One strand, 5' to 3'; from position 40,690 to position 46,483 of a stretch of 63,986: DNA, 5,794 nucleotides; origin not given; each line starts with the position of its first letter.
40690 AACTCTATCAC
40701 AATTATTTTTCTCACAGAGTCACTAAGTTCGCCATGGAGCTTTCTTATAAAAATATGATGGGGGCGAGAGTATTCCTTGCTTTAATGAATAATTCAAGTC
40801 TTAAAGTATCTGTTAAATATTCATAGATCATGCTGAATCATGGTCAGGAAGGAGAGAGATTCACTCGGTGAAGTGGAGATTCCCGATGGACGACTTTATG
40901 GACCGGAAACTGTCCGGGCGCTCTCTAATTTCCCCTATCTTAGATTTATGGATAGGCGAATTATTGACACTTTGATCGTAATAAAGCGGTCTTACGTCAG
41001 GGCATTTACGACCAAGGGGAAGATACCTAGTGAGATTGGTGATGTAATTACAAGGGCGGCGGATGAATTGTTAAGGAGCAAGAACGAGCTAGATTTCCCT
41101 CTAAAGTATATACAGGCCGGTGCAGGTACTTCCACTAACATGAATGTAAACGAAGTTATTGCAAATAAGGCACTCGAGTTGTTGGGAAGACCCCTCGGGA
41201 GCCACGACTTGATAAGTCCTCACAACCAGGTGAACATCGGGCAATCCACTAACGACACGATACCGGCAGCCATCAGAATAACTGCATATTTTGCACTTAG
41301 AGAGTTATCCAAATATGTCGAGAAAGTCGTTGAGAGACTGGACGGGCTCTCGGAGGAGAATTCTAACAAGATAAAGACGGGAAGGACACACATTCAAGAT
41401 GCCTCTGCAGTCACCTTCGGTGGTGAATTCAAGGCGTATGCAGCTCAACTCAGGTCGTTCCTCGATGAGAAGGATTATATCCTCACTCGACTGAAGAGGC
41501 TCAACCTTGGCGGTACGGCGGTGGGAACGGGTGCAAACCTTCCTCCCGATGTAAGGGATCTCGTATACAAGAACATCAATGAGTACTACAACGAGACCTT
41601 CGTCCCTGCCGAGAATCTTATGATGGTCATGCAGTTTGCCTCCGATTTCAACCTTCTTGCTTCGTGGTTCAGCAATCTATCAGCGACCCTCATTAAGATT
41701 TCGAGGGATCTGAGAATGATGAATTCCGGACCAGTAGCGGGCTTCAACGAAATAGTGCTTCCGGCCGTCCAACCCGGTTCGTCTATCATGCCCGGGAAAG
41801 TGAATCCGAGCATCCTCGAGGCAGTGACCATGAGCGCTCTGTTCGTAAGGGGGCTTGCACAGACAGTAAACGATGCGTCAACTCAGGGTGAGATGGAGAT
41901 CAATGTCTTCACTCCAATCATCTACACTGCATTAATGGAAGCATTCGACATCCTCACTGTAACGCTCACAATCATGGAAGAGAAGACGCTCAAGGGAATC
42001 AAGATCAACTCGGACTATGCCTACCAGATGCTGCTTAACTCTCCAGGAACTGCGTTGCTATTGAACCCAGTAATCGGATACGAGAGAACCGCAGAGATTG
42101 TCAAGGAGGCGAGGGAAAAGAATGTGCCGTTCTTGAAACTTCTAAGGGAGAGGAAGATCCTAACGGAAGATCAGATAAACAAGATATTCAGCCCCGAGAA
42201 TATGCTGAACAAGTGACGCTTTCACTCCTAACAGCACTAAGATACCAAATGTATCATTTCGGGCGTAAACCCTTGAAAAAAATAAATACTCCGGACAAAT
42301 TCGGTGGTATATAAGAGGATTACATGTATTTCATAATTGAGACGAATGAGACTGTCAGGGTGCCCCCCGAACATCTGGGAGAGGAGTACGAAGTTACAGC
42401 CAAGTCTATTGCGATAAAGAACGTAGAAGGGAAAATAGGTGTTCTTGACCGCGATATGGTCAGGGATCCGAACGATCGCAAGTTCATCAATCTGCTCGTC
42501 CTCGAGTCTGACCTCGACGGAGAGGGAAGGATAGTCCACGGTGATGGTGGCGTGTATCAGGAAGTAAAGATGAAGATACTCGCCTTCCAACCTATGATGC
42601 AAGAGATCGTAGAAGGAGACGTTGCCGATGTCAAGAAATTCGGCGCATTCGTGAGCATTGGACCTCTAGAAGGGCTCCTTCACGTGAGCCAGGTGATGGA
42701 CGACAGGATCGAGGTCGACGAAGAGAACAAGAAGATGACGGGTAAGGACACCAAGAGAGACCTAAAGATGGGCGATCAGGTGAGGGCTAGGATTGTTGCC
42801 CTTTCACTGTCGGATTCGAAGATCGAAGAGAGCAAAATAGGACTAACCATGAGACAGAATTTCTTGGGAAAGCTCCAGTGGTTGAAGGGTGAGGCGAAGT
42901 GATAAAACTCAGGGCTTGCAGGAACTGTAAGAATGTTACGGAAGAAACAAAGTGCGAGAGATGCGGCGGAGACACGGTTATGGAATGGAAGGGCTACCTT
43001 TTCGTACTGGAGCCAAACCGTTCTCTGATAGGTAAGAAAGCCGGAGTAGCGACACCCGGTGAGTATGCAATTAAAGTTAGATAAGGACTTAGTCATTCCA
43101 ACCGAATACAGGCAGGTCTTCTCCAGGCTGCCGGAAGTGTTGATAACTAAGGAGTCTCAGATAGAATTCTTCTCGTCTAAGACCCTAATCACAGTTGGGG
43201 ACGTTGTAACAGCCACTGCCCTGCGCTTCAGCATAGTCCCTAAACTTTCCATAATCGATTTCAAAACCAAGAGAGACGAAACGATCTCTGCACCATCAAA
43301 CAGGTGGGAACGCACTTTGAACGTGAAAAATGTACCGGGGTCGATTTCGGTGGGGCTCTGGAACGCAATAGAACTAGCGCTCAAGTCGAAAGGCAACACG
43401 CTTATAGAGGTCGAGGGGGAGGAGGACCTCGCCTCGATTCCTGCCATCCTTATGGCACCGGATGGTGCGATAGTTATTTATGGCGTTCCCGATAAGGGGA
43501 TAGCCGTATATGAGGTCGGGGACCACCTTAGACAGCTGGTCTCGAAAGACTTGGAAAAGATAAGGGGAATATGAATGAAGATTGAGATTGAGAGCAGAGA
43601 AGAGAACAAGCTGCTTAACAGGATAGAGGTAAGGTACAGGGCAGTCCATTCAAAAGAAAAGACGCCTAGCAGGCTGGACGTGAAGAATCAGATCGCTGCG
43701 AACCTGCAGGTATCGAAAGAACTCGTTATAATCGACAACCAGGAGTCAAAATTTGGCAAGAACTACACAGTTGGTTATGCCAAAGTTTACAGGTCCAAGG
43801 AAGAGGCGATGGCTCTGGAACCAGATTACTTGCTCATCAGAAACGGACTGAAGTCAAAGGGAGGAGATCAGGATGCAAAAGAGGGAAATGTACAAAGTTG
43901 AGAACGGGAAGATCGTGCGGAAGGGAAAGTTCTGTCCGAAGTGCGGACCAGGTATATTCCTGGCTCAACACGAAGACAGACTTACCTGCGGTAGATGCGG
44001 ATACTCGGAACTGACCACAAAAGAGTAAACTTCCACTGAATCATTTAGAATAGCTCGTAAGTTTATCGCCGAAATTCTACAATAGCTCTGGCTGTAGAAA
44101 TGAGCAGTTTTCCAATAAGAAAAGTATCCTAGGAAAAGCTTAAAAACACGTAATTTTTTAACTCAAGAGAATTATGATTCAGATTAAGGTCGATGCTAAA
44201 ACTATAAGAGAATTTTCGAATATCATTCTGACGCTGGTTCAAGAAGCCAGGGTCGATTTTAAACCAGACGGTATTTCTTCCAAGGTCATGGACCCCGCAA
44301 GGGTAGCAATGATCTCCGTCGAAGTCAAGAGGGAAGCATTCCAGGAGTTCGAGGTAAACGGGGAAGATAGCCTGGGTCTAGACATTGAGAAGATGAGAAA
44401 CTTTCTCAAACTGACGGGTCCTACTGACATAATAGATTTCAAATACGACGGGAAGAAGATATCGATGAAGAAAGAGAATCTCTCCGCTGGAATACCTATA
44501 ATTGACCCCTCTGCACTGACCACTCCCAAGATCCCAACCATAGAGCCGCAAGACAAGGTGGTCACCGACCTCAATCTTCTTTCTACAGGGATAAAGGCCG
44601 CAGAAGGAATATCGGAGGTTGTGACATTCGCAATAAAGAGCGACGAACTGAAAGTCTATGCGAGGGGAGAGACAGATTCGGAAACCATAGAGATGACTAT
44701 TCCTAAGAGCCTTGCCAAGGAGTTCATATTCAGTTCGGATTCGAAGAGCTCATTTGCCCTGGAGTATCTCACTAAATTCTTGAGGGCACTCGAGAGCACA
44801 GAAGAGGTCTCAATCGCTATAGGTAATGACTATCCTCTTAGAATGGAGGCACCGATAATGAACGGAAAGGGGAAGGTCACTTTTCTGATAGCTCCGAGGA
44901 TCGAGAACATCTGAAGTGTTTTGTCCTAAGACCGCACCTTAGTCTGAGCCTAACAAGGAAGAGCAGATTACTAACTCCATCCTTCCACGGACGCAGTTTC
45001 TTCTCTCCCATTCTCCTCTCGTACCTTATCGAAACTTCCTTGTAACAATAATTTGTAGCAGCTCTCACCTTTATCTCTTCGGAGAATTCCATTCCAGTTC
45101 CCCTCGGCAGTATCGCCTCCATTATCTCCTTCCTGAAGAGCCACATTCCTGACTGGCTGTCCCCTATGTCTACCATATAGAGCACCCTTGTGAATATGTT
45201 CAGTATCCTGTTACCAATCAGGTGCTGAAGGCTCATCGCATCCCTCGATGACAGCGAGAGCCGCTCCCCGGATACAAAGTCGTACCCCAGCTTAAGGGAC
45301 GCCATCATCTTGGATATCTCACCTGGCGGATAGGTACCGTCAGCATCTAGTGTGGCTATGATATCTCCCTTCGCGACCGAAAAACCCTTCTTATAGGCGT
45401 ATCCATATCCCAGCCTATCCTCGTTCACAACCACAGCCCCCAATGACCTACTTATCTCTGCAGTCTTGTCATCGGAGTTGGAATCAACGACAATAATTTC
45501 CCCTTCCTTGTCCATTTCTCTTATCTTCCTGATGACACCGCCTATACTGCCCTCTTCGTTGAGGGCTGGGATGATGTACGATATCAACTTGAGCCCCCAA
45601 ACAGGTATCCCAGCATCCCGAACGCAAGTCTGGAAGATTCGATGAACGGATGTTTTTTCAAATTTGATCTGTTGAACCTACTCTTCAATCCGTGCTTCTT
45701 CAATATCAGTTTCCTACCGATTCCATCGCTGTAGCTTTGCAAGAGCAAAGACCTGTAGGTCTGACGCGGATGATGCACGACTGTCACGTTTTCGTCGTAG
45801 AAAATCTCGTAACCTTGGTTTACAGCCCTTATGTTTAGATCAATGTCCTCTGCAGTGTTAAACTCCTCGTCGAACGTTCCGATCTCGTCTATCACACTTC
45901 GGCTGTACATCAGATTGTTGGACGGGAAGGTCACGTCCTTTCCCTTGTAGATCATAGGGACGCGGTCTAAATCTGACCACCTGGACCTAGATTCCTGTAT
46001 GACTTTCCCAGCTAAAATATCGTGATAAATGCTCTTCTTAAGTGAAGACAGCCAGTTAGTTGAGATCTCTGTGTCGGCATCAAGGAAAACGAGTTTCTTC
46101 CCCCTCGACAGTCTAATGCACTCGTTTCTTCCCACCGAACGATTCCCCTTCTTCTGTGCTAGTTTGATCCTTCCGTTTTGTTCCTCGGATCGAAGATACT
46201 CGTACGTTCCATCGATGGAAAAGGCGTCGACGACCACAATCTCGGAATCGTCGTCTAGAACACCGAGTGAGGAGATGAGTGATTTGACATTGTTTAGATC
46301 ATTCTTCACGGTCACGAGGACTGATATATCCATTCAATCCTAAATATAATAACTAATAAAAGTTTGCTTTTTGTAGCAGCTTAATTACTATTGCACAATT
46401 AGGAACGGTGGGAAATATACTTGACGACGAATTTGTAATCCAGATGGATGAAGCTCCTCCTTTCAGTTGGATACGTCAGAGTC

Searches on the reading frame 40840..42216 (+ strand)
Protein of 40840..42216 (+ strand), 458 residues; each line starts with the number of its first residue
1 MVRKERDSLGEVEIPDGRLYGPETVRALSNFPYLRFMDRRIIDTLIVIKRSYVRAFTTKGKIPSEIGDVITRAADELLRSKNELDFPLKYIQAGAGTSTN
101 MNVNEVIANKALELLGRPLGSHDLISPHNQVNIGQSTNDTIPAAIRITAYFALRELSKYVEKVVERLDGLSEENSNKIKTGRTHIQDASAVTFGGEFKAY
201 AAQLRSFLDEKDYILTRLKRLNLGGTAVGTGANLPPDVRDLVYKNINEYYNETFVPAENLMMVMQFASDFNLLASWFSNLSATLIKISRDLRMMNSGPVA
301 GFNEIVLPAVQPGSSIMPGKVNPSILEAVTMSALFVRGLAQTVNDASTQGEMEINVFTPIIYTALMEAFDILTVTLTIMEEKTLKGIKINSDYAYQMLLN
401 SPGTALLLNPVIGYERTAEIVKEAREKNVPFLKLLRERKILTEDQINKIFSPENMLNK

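Call 61: search_protein_families(library=pfam, proteins=[window:40840-42216:+], max_evalue=0.00001)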
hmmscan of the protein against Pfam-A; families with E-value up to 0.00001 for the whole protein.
window:40840-42216:+ (458 aa): 2 families
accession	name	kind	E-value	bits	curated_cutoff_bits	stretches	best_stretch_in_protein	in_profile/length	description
PF00206.25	Lyase_1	-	1.4e-65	222.2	27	1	40-338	30-312/312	Lyase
PF10415.14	FumaraseC_C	-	1.8e-14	54.3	32.5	1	408-456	5-53/54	Fumarase C C-terminus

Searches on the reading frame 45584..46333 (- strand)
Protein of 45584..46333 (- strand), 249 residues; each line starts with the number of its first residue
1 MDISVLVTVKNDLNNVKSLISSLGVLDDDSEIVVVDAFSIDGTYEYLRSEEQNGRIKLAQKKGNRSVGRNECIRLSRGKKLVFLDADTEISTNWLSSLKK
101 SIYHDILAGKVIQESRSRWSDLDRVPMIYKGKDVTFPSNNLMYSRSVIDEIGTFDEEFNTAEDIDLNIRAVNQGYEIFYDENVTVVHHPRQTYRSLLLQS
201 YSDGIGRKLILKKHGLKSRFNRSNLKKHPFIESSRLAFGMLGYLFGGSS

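Call 96: search_protein_families(library=pfam, proteins=[window:45584-46333:-], max_evalue=0.0001)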
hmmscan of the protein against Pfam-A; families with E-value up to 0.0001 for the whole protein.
window:45584-46333:- (249 aa): 4 families
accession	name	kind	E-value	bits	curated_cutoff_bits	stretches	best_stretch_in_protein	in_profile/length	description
PF00535.33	Glycos_transf_2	-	2.4e-14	54.1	23.3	1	4-105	1-109/168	Glycosyl transferase family 2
PF13632.12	Glyco_trans_2_3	-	3.5e-06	27.4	27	1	129-234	65-168/198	Glycosyl transferase family group 2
PF13641.12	Glyco_tranf_2_3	-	3e-05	24.6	27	0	31-192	32-216/230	Glycosyltransferase like family 2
PF10111.15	Glyco_tranf_2_2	-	5.4e-05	23.2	27.3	0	25-100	24-104/276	Glycosyltransferase like family 2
